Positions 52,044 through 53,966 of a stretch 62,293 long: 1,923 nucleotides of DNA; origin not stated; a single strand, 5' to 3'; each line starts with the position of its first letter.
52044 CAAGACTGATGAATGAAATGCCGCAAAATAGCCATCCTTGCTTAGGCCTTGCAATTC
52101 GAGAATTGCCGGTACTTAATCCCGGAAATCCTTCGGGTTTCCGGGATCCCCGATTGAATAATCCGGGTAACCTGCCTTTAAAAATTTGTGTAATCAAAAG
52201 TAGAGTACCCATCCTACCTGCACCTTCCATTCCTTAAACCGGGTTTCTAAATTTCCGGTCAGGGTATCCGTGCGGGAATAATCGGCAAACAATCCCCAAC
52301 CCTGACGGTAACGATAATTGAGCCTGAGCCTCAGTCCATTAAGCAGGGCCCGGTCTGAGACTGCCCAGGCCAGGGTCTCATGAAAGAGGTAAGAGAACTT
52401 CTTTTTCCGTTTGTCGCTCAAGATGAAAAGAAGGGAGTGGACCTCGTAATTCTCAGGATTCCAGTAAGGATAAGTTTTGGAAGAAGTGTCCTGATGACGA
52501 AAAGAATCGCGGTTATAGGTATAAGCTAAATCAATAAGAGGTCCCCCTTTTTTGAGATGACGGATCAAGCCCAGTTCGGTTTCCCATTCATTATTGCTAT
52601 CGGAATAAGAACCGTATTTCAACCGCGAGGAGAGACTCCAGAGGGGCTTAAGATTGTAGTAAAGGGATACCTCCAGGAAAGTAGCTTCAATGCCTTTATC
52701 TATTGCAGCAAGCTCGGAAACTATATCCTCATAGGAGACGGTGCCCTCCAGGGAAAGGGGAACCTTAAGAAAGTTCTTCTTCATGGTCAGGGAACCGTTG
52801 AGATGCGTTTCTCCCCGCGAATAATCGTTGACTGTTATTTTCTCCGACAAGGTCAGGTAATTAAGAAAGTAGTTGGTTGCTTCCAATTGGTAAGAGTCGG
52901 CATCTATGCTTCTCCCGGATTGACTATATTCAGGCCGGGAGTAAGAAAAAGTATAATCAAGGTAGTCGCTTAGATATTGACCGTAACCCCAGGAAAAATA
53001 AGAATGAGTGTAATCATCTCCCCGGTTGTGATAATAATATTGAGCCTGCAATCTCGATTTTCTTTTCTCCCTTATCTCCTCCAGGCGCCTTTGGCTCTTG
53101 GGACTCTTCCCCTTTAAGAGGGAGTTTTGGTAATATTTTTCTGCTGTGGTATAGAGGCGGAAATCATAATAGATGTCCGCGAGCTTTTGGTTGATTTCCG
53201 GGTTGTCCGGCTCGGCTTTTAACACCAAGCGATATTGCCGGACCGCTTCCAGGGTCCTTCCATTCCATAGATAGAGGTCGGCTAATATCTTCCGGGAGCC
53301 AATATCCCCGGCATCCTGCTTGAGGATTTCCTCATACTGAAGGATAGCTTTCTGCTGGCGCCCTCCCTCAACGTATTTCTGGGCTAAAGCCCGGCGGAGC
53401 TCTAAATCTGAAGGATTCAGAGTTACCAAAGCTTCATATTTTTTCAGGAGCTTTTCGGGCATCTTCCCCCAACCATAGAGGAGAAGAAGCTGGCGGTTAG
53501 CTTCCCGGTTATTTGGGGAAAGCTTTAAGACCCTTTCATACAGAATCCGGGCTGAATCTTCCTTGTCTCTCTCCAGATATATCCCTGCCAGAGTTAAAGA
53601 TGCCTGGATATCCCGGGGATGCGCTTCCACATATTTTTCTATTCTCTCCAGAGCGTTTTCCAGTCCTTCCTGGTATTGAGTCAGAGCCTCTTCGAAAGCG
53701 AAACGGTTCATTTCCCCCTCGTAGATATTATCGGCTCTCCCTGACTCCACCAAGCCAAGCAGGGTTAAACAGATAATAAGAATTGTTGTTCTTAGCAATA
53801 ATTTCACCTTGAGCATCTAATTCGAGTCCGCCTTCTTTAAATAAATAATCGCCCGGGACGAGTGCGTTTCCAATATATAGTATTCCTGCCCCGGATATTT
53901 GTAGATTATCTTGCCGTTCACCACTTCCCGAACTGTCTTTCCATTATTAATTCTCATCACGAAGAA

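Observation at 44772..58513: Variant Pel-type exopolysaccharide locus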

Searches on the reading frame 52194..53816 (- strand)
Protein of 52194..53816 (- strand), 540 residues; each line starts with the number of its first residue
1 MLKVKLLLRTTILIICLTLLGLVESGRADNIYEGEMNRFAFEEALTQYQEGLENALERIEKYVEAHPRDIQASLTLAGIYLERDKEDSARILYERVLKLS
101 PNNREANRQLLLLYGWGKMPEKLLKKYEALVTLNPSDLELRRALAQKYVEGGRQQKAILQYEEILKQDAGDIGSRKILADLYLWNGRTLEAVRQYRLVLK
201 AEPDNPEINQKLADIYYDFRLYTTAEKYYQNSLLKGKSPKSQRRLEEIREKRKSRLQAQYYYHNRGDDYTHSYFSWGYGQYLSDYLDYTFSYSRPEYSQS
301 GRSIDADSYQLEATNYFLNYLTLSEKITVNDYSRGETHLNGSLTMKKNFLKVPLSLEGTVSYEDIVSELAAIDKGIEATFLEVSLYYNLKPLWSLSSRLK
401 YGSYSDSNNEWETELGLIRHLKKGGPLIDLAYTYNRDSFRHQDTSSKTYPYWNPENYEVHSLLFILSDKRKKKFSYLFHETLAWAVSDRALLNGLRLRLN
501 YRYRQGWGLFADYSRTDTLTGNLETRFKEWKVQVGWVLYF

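Call 3: search_protein_families(library=pfam, proteins=[window:52194-53816:-], max_evalue=0.01)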
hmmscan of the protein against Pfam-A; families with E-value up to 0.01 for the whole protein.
window:52194-53816:- (540 aa): 17 families
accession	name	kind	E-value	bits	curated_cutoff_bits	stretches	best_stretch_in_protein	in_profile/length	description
PF13432.12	TPR_16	-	9.8e-14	51.9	32.7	2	48-103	9-64/65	Tetratricopeptide repeat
PF13428.12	TPR_14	-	1.1e-13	50.7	23.5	2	176-215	5-44/44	Tetratricopeptide repeat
PF14559.12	TPR_19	-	5.7e-13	49.4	25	3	155-214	8-67/68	Tetratricopeptide repeat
PF14561.12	TPR_20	-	4.4e-09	37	25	1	125-197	9-83/90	Tetratricopeptide repeat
PF13424.12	TPR_12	-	2.2e-08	34.6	30.1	1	52-100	26-75/77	Tetratricopeptide repeat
PF13431.12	TPR_17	-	9.8e-08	32.1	24.4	0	195-226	2-33/34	Tetratricopeptide repeat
PF07719.23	TPR_2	-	5.7e-07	29.6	27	0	75-103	6-34/34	Tetratricopeptide repeat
PF13414.12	TPR_11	-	1.3e-06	28.4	26.8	1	180-217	2-39/42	TPR repeat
PF20225.4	DUF6584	-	1.6e-05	25.5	27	0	183-228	14-59/171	Family of unknown function (DUF6584)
PF13429.12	TPR_15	-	2.1e-05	24.5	26.2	1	54-201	131-277/280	Tetratricopeptide repeat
PF23914.1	TPR_CcmH_CycH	-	3.9e-05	24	42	0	45-104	94-155/158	Cytochrome c-type biogenesis protein H TPR domain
PF12895.13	ANAPC3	-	9.5e-05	23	27.2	0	52-103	5-55/82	Anaphase-promoting complex, cyclosome, subunit 3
PF13181.12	TPR_8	-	0.00011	22.5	25.7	0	72-103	3-34/34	Tetratricopeptide repeat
PF13371.12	TPR_9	-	0.00057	20.3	35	0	121-169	12-60/73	Tetratricopeptide repeat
PF25063.1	ARM_TT21_C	-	0.0013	19.1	35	0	48-106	33-91/209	Tetratricopeptide repeat protein 21 C-terminal ARM domain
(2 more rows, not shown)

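Call 4: search_protein_families(library=ncbifam, proteins=[window:52194-53816:-], max_evalue=0.01)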
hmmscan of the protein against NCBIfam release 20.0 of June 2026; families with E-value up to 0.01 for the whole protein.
window:52194-53816:- (540 aa): 18 families
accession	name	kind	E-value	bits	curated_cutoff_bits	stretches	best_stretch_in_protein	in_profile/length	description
TIGR02917.1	PEP_TPR_lipo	equivalog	7.7e-22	77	312.2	1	53-245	482-675/899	XrtA/PEP-CTERM system TPR-repeat protein PrsT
NF052415.1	T3SS_chap_SctY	equivalog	5e-12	46.3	70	1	74-113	10-49/106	type III secretion apparatus assembly chaperone SctY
TIGR03939.1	PGA_TPR_OMP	equivalog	1.4e-11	43.4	366.65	2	45-111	404-470/800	poly-beta-1,6 N-acetyl-D-glucosamine export porin PgaA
NF040959.1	MamA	equivalog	1.6e-11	44.1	200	2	116-227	14-126/204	magnetosome protein MamA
TIGR02521.1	type_IV_pilW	equivalog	1.2e-09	38.1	154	2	40-106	34-101/234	type IV pilus biogenesis/stability protein PilW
TIGR00540.1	TPR_hemY_coli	hypoth_equivalog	1.2e-07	30.9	142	1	136-263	259-383/385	heme biosynthesis-associated TPR protein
NF033762.1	social_mot_Tgl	equivalog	1.3e-07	31.2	225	2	144-233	37-127/252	social motility TPR repeat lipoprotein Tgl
NF052243.1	T4PFormProtSgmX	equivalog_domain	1.1e-05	23.9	1800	0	179-230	64-115/1065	type IV pili formation protein SgmX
NF008756.0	PRK11788.1-4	equivalog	2.7e-05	23.4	474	1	88-261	125-304/389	lipopolysaccharide assembly protein LapB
NF047507.1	TPR_BatC_Lepto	exception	8.7e-05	22.1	175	1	35-111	56-137/214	TPR repeat-containing protein BatC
NF008520.0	PRK11447.1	equivalog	0.00011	20.1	858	1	59-168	592-701/1157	cellulose synthase complex outer membrane protein BcsC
NF047371.1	FlcA_CTERM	equivalog_domain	0.0003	19.4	300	0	45-104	481-541/646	periplasmic flagellar collar protein FlcA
NF007692.0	PRK10370.1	equivalog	0.0011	18.6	306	0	3-105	15-116/206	heme lyase NrfEFG subunit NrfG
NF033920.0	C39_PA2778_fam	equivalog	0.0015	18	150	0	47-106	165-226/255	PA2778 family cysteine peptidase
NF008757.0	PRK11788.1-5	equivalog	0.0019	17.4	363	1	70-258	107-301/388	lipopolysaccharide assembly protein LapB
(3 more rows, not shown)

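Call 42: find_homologous_proteins(query=window:52194-53816:-, max_evalue=0.001)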
Query window:52194-53816:- (540 aa): 26 proteins with E <= 0.001 among 8000 candidates.
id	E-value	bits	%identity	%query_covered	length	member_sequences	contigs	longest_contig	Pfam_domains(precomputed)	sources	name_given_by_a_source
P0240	0.0e+0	1181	98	100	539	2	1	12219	PF14559.13,PF13431.13,PF20225.5,PF13414.13,PF13424.13,PF13432.13,PF13428.13,PF13429.13,PF14561.13,PF07719.24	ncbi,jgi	-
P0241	9.4e-280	947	80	98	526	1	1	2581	PF14559.13,PF13431.13,PF13414.13,PF00515.35,PF13424.13,PF21033.5,PF13432.13,PF13428.13,PF13181.13,PF14561.13,PF07719.24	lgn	-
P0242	1.2e-257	874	73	99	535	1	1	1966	PF14559.13,PF13431.13,PF23914.2,PF00515.35,PF13424.13,PF13432.13,PF13428.13,PF13429.13,PF14561.13,PF07719.24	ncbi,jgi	-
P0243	7.1e-255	865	71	99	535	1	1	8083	PF14559.13,PF13431.13,PF23914.2,PF13424.13,PF21033.5,PF13432.13,PF13428.13,PF13429.13,PF14561.13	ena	-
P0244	5.0e-14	70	25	32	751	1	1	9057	PF03704.24,PF09976.16,PF13414.13,PF01535.27,PF01471.24,PF13374.13,PF07721.21,PF24575.2,PF00515.35,PF04212.25,PF13424.13,PF13429.13,PF14561.13,PF07719.24,PF13174.13,PF20308.5,PF13431.13,PF23914.2,PF25062.2,PF13176.13,PF13428.13,PF25064.2,PF14559.13,PF13371.13,PF17874.8,PF12895.14,PF21033.5,PF13432.13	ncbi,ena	-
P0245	1.1e-13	69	27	31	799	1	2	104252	PF03704.24,PF09976.16,PF13414.13,PF12569.15,PF23241.2,PF24575.2,PF00515.35,PF13424.13,PF14561.13,PF07719.24,PF13174.13,PF25063.1,PF13431.13,PF23914.2,PF20225.5,PF13176.13,PF13428.13,PF25064.2,PF14559.13,PF13371.13,PF12895.14,PF21033.5,PF13432.13,PF09295.17,PF13181.13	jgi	jgi:tetratricopeptide (TPR) repeat protein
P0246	1.6e-11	62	29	35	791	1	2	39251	PF13431.13,PF23914.2,PF13414.13,PF13176.13,PF13428.13,PF25064.2,PF13374.13,PF07721.21,PF14559.13,PF24575.2,PF25068.3,PF13371.13,PF00515.35,PF12895.14,PF13424.13,PF21033.5,PF13432.13,PF13181.13,PF14561.13,PF07719.24,PF13174.13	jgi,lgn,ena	-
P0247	2.6e-11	61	27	29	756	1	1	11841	PF03704.24,PF25060.1,PF13414.13,PF12569.15,PF13374.13,PF07721.21,PF24575.2,PF00515.35,PF13424.13,PF13429.13,PF07719.24,PF13174.13,PF20308.5,PF25063.1,PF14853.13,PF13431.13,PF23914.2,PF25062.2,PF25058.2,PF13176.13,PF24885.2,PF13428.13,PF04733.21,PF25064.2,PF14559.13,PF13371.13,PF20431.5,PF12895.14,PF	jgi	jgi:tetratricopeptide (TPR) repeat protein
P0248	2.6e-11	61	26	29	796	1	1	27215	PF03704.24,PF25060.1,PF13414.13,PF09613.17,PF13374.13,PF24575.2,PF00515.35,PF13424.13,PF13429.13,PF07719.24,PF13174.13,PF20308.5,PF25063.1,PF13431.13,PF23914.2,PF25062.2,PF25058.2,PF13176.13,PF13428.13,PF25064.2,PF14559.13,PF13371.13,PF22860.3,PF12895.14,PF13432.13,PF09295.17,PF13181.13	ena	-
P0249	2.2e-10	58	25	34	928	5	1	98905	PF14863.13,PF09976.16,PF25060.1,PF13414.13,PF12569.15,PF23241.2,PF07721.21,PF24575.2,PF00515.35,PF13424.13,PF13429.13,PF14561.13,PF07719.24,PF13174.13,PF20308.5,PF25063.1,PF14853.13,PF13431.13,PF23914.2,PF13525.13,PF25062.2,PF20225.5,PF25058.2,PF23300.4,PF13176.13,PF13428.13,PF25064.2,PF14559.13,PF1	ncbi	ncbi:MAG: PEP-CTERM system TPR-repeat protein PrsT [Pseudomonadales bacterium]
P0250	1.3e-9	55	31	30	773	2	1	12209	PF03704.24,PF13414.13,PF13374.13,PF07721.21,PF24575.2,PF00515.35,PF13424.13,PF13429.13,PF14561.13,PF07719.24,PF13174.13,PF25063.1,PF13431.13,PF23914.2,PF13176.13,PF13428.13,PF25064.2,PF14559.13,PF13371.13,PF17874.8,PF12895.14,PF21033.5,PF13432.13,PF13181.13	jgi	-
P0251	1.3e-9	55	24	43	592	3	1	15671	PF09976.16,PF13414.13,PF12569.15,PF24575.2,PF11846.15,PF00515.35,PF13424.13,PF13429.13,PF14561.13,PF07719.24,PF13174.13,PF20308.5,PF25063.1,PF13431.13,PF23914.2,PF25058.2,PF13176.13,PF13428.13,PF25064.2,PF14559.13,PF13371.13,PF12895.14,PF21033.5,PF13432.13,PF13181.13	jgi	jgi:tetratricopeptide (TPR) repeat protein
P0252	2.3e-9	55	25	31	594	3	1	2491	PF09976.16,PF13414.13,PF12569.15,PF24575.2,PF00515.35,PF13424.13,PF13429.13,PF14561.13,PF07719.24,PF13174.13,PF20308.5,PF25063.1,PF13431.13,PF23914.2,PF25062.2,PF25058.2,PF13176.13,PF13428.13,PF25064.2,PF14559.13,PF13371.13,PF12895.14,PF21033.5,PF13432.13,PF13181.13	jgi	jgi:tetratricopeptide (TPR) repeat protein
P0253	5.6e-9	53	33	13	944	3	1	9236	PF03704.24,PF25060.1,PF13414.13,PF12569.15,PF07721.21,PF24575.2,PF00515.35,PF13424.13,PF13429.13,PF14561.13,PF07719.24,PF13174.13,PF20308.5,PF25063.1,PF13431.13,PF23914.2,PF25062.2,PF13176.13,PF13428.13,PF25064.2,PF14559.13,PF13371.13,PF12895.14,PF21033.5,PF13432.13,PF09295.17,PF13181.13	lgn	-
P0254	4.1e-8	51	27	33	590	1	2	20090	PF09976.16,PF16068.11,PF25060.1,PF13414.13,PF12569.15,PF13374.13,PF07721.21,PF24575.2,PF00515.35,PF13424.13,PF13429.13,PF14561.13,PF07719.24,PF13174.13,PF20308.5,PF25063.1,PF13431.13,PF23914.2,PF25058.2,PF23300.4,PF13176.13,PF13428.13,PF25064.2,PF14559.13,PF13371.13,PF12895.14,PF21033.5,PF13432.13,P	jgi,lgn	jgi:tetratricopeptide (TPR) repeat protein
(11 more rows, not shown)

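Call 51: predict_structure(alignment_id=A1)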
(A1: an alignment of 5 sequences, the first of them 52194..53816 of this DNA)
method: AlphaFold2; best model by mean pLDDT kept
length: 540 residues; sequences in the alignment: 5
mean_pLDDT: 46.9   pTM: 0.38
mean pLDDT of the five models: 46.9, 45.9, 44.7, 43.4, 43.1
residues with pLDDT >= 90: 13; 70-90: 129; 50-70: 50; < 50: 348
segments of 3 or more residues with pLDDT < 50: 1-5, 19-39, 115-117, 217-237, 247-540
pLDDT, mean of each block of 10 residues (from residue 1): 50 55 38 42 61 80 87 86 81 87 78 61 78 81 82 84 91 86 69 78 71 51 40 45 48 32 27 26 31 26 28 37 32 27 24 24 30 25 26 26 28 29 25 24 24 29 31 33 30 26 26 29 34 31
secondary structure, 60 per line:
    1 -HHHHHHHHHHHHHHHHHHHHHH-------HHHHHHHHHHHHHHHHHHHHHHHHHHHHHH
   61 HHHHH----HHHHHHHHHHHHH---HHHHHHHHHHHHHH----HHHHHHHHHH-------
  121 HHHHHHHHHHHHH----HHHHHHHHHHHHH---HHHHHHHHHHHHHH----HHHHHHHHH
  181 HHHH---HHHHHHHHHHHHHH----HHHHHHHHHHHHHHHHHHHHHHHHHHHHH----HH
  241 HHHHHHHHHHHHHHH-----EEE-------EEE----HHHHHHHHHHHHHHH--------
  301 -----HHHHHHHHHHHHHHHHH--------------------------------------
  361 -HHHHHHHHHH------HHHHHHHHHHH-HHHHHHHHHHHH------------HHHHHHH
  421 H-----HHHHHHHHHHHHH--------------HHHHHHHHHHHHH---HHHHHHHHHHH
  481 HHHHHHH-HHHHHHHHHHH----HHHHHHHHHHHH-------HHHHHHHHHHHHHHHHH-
elements in order: H2-23 H31-65 H70-82 H86-99 H104-113 H121-133 H138-150 H154-167 H172-184 H188-201 H206-234 H239-255 E261-263 E271-273 H278-292 H306-322 H362-371 H378-388 H390-401 H414-421 H427-439 H454-466 H470-487 H489-499 H504-515 H523-539

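Call 79: find_encoding_contigs(protein=P0243, flank=10000, max_places=2)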
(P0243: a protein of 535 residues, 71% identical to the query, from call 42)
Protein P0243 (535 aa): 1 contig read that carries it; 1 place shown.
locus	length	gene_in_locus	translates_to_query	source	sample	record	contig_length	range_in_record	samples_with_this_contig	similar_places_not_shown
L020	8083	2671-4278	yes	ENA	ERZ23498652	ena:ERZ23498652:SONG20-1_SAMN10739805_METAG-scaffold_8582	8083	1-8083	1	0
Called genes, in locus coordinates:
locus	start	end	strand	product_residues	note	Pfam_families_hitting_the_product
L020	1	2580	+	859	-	?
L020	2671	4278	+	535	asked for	PF13429:TPR_15 (weak), PF21033:RMD1-3 (faint), PF23914:TPR_CcmH_CycH (faint), PF13424:TPR_12 (faint), PF13428:TPR_14 (faint), PF13432:TPR_16 (faint), PF14559:TPR_19 (weak), PF14561:TPR_20 (faint), +1 more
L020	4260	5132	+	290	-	PF03537:Glyco_hydro_114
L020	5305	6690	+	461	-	PF01590:GAF, PF13185:GAF_2, PF13492:GAF_3, PF00990:GGDEF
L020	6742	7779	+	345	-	PF13646:HEAT_2 (faint), PF13431:TPR_17 (faint), PF14559:TPR_19 (faint)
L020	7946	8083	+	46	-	?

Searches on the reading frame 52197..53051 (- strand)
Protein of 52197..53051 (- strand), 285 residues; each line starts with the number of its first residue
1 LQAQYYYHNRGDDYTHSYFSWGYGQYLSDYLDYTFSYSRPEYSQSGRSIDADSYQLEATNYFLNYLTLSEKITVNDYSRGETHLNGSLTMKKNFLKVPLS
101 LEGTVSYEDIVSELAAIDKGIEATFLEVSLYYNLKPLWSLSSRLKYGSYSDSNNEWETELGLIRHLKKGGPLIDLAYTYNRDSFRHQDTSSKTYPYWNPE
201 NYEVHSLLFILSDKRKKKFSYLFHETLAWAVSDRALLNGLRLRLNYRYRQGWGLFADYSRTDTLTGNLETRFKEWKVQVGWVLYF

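Call 61: search_solved_structures(query=A3, max_evalue=10, show_alignments=0)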
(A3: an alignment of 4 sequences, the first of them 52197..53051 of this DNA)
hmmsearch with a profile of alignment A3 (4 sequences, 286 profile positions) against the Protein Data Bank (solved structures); distinct sequences matched with E-value up to 10: 0.

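Call 62: search_protein_families(library=pfam, proteins=[window:52197-53051:-], max_evalue=10)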
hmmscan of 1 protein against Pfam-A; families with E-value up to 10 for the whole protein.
window:52197-53051:- (285 aa): 1 family
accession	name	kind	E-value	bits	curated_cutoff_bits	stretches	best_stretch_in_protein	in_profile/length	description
PF13505.12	OMP_b-brl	-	0.36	11.4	28.7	0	123-281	43-173/175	Outer membrane protein beta-barrel domain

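Call 73: predict_structure(alignment_id=A3)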
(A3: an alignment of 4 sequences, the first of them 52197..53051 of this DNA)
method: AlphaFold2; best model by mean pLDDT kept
length: 285 residues; sequences in the alignment: 4
mean_pLDDT: 37.8   pTM: 0.31
mean pLDDT of the five models: 37.8, 28.3, 28.2, 26.0, 24.6
residues with pLDDT >= 90: 0; 70-90: 0; 50-70: 45; < 50: 240
segments of 3 or more residues with pLDDT < 50: 1-51, 76-82, 108-285
pLDDT, mean of each block of 10 residues (from residue 1): 28 31 29 40 37 51 53 51 53 55 50 29 34 38 33 32 26 26 28 31 37 37 36 37 36 39 43 39 41
secondary structure, 60 per line:
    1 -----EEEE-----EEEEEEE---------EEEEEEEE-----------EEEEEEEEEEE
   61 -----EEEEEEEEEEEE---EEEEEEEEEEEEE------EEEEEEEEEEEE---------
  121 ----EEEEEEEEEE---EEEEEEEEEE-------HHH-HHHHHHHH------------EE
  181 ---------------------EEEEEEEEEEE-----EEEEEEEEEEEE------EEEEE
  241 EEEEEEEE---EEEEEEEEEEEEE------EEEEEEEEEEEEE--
elements in order: E6-9 E15-21 E31-38 E50-60 E66-77 E81-93 E100-111 E125-134 E138-147 H159-166 E202-212 E218-229 E236-248 E252-264 E271-283

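Call 76: fold_search(model_id=the predicted structure, library=pdb)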
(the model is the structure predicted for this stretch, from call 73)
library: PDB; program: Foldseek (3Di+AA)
matches with E <= 10: 507; with E <= 0.001: 0
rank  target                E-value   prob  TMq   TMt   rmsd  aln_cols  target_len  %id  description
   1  9ga1_A                1.3e-02  0.89  0.22  0.19  16.6       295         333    9  Structure of Pentameric Outer Membrane Protein A from Bdellovibrio bacteriovorus (released 2025-07-09)
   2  9gf0_E                1.9e-02  0.90  0.22  0.19  16.3       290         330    9  Cryo-EM Structure of Pentameric Outer Membrane Protein A from Bdellovibrio bacteriovorus (released 2025-07-09)
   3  9gf0_D                3.2e-02  0.82  0.22  0.19  16.5       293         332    9  Cryo-EM Structure of Pentameric Outer Membrane Protein A from Bdellovibrio bacteriovorus (released 2025-07-09)
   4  7vu2                  4.1e-02  0.63  0.26  0.19  18.0       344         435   11  Chitoporin from Serratia marcescens (released 2022-11-09)
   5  6ntr_B                7.6e-02  0.63  0.23  0.27  21.4       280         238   11  Crystal Structure of Beta-barrel-like Protein of Domain of Unknown Function DUF1849 from Brucella abortus (released 2019-02-13)
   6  4n4r_C                8.4e-02  0.66  0.26  0.17  10.8       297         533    8  Structure basis of lipopolysaccharide biogenesis (released 2014-06-25)
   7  6sj7_A                1.0e-01  0.15  0.16  0.14  19.3       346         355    9  Structure of the human DDB1-DDA1-DCAF15 E3 ubiquitin ligase bound to RBM39 and Indisulam (released 2019-12-18)
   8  5dl5                  1.1e-01  0.33  0.22  0.16  15.6       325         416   13  Crystal structure of Acinetobacter baumannii OccAB1 (released 2016-02-03)
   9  2h2u_A                1.1e-01  0.08  0.11  0.11  23.7       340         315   13  Crystal structure of the E130Y mutant of human soluble calcium-activated nucleotidase (SCAN) with calcium ion (released 2006-07-18)
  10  8xcj_A                1.2e-01  0.41  0.23  0.17  20.2       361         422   10  Open State of central tail fiber of bacteriophage lambda upon binding to LamB (gpJ713-LamB complex) (released 2024-05-01)
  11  7vtz                  1.3e-01  0.38  0.24  0.18  18.2       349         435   10  Chitoporin from Escherichia coli (released 2022-11-09)
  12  7nyc_D                1.3e-01  0.03  0.06  0.04  37.5       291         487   10  cryoEM structure of 3C9-sMAC (released 2021-10-06)
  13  8jto                  1.3e-01  0.44  0.21  0.18  15.2       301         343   12  Outer membrane porin of Burkholderia pseudomallei (BpsOmp38) in complex with ceftazidime (released 2024-06-26)
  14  1mal_A                1.3e-01  0.38  0.24  0.18  20.0       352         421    8  STRUCTURAL BASIS FOR SUGAR TRANSLOCATION THROUGH MALTOPORIN CHANNELS AT 3.1 ANGSTROMS RESOLUTION (released 1995-12-31)
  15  6ntr_A                1.6e-01  0.35  0.22  0.26  21.2       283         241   11  Crystal Structure of Beta-barrel-like Protein of Domain of Unknown Function DUF1849 from Brucella abortus (released 2019-02-13)
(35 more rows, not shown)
